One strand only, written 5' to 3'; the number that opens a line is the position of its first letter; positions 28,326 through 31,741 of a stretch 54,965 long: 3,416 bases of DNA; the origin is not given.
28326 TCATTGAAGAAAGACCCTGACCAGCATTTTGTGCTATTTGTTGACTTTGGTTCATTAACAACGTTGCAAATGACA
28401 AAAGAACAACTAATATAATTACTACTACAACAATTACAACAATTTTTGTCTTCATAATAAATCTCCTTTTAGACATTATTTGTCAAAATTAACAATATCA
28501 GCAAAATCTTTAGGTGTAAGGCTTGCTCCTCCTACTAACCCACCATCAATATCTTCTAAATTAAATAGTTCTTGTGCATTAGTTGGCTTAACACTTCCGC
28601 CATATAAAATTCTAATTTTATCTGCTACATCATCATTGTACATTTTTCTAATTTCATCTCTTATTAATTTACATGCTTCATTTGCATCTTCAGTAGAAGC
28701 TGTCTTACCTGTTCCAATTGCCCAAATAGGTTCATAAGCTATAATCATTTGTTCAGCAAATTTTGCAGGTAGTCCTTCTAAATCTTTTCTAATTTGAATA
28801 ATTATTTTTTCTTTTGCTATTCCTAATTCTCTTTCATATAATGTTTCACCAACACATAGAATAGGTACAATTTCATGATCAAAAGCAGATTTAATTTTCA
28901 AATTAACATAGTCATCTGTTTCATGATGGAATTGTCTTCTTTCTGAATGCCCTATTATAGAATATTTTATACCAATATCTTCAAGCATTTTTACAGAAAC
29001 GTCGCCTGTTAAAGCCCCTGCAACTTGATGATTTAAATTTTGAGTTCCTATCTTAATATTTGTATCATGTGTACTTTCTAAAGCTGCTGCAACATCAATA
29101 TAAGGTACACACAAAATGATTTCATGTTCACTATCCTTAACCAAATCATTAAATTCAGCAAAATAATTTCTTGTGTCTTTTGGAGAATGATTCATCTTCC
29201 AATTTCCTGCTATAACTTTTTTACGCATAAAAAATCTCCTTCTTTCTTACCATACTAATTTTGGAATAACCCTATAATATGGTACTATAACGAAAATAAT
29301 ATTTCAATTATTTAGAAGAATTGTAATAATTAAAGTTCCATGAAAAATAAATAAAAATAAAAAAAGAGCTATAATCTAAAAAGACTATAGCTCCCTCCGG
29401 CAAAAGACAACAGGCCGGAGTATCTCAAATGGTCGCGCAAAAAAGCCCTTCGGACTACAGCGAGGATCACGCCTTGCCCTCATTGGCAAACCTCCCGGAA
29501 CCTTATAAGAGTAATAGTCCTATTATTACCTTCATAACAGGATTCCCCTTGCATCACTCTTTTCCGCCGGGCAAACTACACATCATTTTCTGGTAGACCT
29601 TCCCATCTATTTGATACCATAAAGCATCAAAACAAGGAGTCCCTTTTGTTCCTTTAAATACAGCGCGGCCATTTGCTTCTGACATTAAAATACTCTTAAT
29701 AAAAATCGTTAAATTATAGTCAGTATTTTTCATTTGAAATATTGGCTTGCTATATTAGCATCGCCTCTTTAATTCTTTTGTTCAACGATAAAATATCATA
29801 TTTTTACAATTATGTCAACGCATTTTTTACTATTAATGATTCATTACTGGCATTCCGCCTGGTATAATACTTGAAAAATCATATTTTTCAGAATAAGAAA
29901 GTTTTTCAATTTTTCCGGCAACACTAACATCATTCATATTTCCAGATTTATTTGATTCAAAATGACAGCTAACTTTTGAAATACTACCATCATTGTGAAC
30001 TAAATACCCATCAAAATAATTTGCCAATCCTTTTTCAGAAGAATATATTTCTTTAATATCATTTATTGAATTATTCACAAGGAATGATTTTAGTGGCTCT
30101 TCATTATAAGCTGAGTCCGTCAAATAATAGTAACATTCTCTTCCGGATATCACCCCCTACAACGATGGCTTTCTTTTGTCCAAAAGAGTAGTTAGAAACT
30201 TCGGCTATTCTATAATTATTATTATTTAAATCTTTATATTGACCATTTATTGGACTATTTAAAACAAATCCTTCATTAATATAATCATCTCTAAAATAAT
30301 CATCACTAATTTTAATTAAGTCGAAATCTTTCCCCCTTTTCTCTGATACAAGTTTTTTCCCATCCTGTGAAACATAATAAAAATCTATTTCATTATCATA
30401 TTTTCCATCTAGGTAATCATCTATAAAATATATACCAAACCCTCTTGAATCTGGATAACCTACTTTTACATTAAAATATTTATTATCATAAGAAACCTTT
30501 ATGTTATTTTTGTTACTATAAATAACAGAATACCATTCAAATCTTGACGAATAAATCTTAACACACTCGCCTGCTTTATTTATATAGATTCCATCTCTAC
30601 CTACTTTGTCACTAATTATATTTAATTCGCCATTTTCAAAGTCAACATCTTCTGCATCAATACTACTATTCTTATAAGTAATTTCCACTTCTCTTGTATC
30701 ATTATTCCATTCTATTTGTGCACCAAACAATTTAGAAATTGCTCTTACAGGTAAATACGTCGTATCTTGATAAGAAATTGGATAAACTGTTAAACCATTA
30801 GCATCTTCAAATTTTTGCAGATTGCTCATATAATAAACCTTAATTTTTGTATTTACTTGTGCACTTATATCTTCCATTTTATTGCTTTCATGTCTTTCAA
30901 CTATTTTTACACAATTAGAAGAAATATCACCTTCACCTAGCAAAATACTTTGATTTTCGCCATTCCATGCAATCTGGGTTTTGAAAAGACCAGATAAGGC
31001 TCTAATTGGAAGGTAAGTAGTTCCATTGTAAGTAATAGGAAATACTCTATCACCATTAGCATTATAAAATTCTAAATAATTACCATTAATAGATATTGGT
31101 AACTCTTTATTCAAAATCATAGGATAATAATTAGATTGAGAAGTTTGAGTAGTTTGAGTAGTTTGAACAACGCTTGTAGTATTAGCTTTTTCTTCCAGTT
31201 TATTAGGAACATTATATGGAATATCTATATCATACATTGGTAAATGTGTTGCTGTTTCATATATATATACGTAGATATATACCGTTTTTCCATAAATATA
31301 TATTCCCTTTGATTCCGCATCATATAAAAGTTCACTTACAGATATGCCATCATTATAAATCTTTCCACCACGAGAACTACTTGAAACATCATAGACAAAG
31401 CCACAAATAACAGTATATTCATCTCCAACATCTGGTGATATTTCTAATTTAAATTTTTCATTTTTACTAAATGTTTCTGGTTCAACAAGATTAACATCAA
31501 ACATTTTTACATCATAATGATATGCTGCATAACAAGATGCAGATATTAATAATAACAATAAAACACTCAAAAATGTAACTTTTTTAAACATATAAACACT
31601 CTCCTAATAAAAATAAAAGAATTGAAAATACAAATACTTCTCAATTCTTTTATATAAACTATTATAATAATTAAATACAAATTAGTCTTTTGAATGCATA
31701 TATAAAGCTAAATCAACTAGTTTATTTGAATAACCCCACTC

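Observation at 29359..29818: Unclassified ~330-nt GC-rich structured RNA candidate immediately upstream of tpiA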

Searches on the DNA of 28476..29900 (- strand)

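Call 4: search_rna_families(source=window, start=29200, end=29900, threshold=evalue, max_evalue=10, show_alignments=4)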
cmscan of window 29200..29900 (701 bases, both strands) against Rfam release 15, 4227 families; matches with E-value up to 10: 6.
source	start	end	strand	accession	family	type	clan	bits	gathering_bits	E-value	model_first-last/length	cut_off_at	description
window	29546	29638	-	RF00152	SNORD79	Gene; snRNA; snoRNA; CD-box;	CL00069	21.5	47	0.89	1-83/83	no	Small nucleolar RNA SNORD79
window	29698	29756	-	RF00071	SNORD73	Gene; snRNA; snoRNA; CD-box;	-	18.7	42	2.7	1-72/72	no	Small nucleolar RNA SNORD73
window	29359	29514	-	RF00515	PyrR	Cis-reg;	-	18.2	54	7.1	1-115/115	no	PyrR binding site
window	29631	29740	-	RF01505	Afu_264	Gene; snRNA; snoRNA; CD-box;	-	18.1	40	0.61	1-103/103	no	A. fumigatus snoRNA Afu_264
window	29216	29299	+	RF03532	SQ2397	Cis-reg;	-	15.3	100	4.7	1-243/243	no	Cis-regulator of HTH transcription factor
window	29777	29810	+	RF02350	psRNA6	Gene; sRNA;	-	9.3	60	4.9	1-333/333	no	Nitrosomonas sRNA psRNA6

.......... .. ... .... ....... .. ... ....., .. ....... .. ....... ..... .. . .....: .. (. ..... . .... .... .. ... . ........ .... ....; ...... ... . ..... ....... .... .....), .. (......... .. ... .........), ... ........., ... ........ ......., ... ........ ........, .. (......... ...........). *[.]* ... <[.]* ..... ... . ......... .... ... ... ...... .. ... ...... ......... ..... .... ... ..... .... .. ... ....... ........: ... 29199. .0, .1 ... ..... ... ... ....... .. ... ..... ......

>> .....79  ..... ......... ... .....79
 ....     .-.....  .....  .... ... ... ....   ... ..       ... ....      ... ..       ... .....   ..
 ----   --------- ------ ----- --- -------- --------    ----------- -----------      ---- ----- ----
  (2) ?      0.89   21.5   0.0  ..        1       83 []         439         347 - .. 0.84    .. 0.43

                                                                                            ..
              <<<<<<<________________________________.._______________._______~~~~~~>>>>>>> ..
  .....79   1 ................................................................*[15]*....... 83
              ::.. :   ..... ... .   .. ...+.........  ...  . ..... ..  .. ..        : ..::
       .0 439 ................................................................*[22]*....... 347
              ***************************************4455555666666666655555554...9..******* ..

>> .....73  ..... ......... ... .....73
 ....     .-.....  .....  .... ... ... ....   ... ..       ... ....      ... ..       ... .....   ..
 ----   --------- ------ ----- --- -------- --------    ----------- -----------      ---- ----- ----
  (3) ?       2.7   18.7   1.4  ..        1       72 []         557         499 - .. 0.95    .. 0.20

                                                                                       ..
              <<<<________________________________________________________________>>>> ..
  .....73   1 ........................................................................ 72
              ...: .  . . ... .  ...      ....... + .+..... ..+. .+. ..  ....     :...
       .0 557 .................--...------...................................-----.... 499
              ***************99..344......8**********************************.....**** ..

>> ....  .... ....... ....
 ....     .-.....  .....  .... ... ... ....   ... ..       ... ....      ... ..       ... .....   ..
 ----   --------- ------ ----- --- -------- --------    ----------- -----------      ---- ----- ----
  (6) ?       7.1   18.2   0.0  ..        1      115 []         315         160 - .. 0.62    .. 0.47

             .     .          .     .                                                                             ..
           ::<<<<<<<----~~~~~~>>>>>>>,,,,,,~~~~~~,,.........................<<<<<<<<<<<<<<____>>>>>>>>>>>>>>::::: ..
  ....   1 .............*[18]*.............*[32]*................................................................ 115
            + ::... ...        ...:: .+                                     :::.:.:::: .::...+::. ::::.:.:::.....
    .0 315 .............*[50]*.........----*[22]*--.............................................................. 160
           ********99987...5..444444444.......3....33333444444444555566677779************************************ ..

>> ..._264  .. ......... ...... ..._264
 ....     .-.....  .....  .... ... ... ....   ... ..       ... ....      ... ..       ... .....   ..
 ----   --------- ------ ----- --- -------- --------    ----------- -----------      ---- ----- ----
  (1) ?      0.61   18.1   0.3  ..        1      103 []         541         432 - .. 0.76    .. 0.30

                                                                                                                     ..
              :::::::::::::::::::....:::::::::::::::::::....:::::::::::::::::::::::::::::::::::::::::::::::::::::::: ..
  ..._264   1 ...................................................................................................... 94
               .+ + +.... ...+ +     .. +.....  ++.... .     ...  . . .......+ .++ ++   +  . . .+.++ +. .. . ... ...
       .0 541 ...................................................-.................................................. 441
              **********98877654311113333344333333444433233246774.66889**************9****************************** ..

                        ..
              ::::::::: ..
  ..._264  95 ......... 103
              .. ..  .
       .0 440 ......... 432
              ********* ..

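Call 22: search_dna_similar(query=window:29340-29830:-, collection=plasmids, mode=distant, max_evalue=0.01)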
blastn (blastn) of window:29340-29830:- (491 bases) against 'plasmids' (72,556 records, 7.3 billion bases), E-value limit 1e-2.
No match.

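Call 23: search_dna_similar(query=window:29340-29830:-, collection=phages, mode=distant, max_evalue=0.01)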
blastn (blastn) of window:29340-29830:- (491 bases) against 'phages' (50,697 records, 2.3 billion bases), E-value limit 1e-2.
No match.

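Call 64: search_rna_families(source=L090, start=900, end=1630, threshold=evalue, max_evalue=10, show_alignments=3)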
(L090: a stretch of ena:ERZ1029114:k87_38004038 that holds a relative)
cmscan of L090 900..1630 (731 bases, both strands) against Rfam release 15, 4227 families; matches with E-value up to 10: 8.
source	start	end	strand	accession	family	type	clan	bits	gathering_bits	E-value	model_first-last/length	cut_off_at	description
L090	900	935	+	RF01770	rimP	Cis-reg; leader;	-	20.1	47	1.2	31-102/102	5'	Gammaprotebacteria rimP leader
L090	901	942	-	RF02438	SpF51_sRNA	Gene; sRNA;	-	18.8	50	1.1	1-45/45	no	Streptococcus sRNA SpF51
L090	1200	1250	-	RF00204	snoR12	Gene; snRNA; snoRNA; CD-box;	-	18.6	39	1.4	1-83/83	no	Small nucleolar RNA R12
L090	900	945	+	RF02621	BSnc120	Gene; sRNA;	-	16.2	114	1.6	36-88/88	5'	Brucella sRNA 120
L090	1446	1487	+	RF00489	ctRNA_p42d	Gene; antisense;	-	15.3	50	3.6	1-46/46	no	ctRNA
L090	1449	1479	+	RF00750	mir-458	Gene; miRNA;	-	14.7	59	7.2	24-57/78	no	mir-458 microRNA precursor family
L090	1251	1347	+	RF02166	PVT1_3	Gene; lncRNA;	-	12.1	45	1.4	1-95/95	no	Pvt1 oncogene conserved region 3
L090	1445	1485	+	RF01264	snR83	Gene; snRNA; snoRNA; HACA-box;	CL00023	10.5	75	9.4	68-107/308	no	Small nucleolar RNA snR83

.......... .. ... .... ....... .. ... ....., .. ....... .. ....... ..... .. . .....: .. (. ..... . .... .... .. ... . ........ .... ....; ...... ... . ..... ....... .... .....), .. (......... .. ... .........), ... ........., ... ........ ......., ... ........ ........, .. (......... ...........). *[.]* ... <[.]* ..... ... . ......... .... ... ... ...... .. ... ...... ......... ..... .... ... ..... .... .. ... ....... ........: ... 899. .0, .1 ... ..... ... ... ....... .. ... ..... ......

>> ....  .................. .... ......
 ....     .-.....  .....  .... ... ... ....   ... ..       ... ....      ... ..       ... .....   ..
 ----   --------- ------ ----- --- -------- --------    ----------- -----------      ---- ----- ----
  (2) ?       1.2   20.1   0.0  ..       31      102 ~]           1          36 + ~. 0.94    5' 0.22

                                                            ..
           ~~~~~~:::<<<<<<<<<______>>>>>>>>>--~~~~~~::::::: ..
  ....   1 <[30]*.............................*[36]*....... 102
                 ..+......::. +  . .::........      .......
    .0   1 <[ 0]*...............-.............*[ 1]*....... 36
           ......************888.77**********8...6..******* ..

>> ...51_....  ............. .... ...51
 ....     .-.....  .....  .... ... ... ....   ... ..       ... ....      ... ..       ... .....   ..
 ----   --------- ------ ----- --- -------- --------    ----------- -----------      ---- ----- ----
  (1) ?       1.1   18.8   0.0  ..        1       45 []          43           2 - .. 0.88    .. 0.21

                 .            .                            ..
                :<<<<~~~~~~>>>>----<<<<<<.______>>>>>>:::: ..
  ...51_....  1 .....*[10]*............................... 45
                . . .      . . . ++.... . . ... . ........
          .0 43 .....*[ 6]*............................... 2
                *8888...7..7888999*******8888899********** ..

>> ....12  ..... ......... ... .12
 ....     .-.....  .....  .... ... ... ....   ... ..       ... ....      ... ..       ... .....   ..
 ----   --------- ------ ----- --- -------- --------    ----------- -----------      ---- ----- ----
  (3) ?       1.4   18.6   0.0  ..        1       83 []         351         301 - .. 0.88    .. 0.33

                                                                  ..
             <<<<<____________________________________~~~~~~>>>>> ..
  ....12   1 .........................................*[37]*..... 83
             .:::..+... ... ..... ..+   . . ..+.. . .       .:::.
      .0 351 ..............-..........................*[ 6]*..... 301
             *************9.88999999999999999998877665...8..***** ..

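Call 79: search_rna_families(source=L006, start=2780, end=3060, threshold=evalue, max_evalue=1, show_alignments=1)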
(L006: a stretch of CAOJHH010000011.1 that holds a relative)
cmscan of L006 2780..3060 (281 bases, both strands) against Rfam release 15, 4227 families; matches with E-value up to 1: 0.
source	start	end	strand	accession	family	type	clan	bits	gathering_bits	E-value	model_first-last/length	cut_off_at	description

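Call 83: build_rna_model(alignment_id=A5, structure=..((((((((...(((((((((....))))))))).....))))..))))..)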
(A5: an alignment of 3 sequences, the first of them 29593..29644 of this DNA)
Model R1 built from alignment A5 (3 sequences, 52 columns); structure: as given.
model positions 52; base pairs 17; branch points 0; effective number of sequences 3; information 1.004 bits per position. Calibrated on 0.2 Mb of random sequence (short: E-values are rough).
structure used (alignment columns):
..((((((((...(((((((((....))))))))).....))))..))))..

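Call 84: search_with_rna_model(model_id=R1, sources=[window, L004, L005, L006, L007, L008, L009, L010, L011, L012, L013, L014, L015, L016, L017, L018, L019, L020, L021, L022, L023, L025, L026, L082, L084, L085, L086, L087, L088, L089, L090, L148, L149, L150, L151, L152, L153, L154, L155, L001, L003], max_evalue=1)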
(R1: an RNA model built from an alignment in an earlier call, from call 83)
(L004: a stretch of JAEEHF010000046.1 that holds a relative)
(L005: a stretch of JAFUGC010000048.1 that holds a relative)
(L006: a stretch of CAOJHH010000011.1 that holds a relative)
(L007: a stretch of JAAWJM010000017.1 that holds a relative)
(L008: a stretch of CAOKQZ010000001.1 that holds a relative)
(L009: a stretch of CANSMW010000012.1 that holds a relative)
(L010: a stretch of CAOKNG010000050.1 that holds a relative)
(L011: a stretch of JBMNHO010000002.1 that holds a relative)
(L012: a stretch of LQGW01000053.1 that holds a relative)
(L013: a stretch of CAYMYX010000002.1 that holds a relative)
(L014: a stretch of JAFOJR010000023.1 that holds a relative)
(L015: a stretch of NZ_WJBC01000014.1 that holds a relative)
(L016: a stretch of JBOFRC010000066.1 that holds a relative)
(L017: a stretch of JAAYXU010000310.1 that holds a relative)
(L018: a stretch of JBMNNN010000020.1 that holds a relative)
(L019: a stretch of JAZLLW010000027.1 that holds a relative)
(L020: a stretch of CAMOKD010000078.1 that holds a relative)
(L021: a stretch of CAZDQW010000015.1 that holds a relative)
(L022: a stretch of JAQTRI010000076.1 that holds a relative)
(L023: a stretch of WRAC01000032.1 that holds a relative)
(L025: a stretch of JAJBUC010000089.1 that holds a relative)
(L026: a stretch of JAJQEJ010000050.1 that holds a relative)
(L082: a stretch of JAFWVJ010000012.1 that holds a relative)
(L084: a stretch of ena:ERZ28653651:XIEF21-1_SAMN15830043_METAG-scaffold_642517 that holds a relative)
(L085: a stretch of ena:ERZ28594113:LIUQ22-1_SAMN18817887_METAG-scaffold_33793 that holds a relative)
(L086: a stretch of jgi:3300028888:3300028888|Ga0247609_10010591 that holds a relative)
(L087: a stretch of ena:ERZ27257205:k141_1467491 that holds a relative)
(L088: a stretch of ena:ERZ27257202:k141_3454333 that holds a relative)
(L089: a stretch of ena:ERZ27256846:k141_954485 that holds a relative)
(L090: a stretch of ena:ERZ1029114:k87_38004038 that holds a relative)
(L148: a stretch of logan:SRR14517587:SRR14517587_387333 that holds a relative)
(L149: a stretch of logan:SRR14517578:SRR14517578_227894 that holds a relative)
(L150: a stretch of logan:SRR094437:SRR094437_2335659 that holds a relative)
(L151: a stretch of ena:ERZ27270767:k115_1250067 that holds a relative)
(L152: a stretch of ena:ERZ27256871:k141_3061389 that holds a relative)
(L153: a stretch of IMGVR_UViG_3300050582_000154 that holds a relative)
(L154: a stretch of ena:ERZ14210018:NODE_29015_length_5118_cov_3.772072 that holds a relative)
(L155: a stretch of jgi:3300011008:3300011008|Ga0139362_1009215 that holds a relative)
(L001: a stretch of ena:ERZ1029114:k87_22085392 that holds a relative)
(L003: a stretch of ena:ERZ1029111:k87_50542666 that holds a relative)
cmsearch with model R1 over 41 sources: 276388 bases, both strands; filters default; matches with E-value up to 1: 4.
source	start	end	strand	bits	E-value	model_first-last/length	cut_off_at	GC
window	29593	29644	-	77.2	1.2e-17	1-52/52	no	0.4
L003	446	497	+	77.2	1.2e-17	1-52/52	no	0.4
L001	162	213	+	76.3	2.1e-17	1-52/52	no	0.4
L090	1289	1340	+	70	1e-15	1-52/52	no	0.54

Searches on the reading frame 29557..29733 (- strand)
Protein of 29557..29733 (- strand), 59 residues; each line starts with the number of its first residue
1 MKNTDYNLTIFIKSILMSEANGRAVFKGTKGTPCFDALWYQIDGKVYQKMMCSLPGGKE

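Call 32: search_protein_families(library=pfam, max_evalue=10, proteins=[window:29557-29733:-])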
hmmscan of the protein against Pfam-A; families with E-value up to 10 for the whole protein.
seq(59 aa): 1 family
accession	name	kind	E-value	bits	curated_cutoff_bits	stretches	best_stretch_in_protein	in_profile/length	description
PF08789.15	PBCV_basic_adap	-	0.067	13.8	20.4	1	20-32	5-17/38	PBCV-specific basic adaptor domain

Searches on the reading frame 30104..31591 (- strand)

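Call 11: search_protein_families(library=pfam, proteins=[window:30104-31591:-])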
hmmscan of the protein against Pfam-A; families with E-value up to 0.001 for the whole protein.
window:30104-31591:- (495 aa): 1 family
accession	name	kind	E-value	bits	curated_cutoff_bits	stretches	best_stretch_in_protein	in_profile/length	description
PF07833.16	Cu_amine_oxidN1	-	1.9e-15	57.2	24.2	2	268-311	10-53/108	Copper amine oxidase N-terminal domain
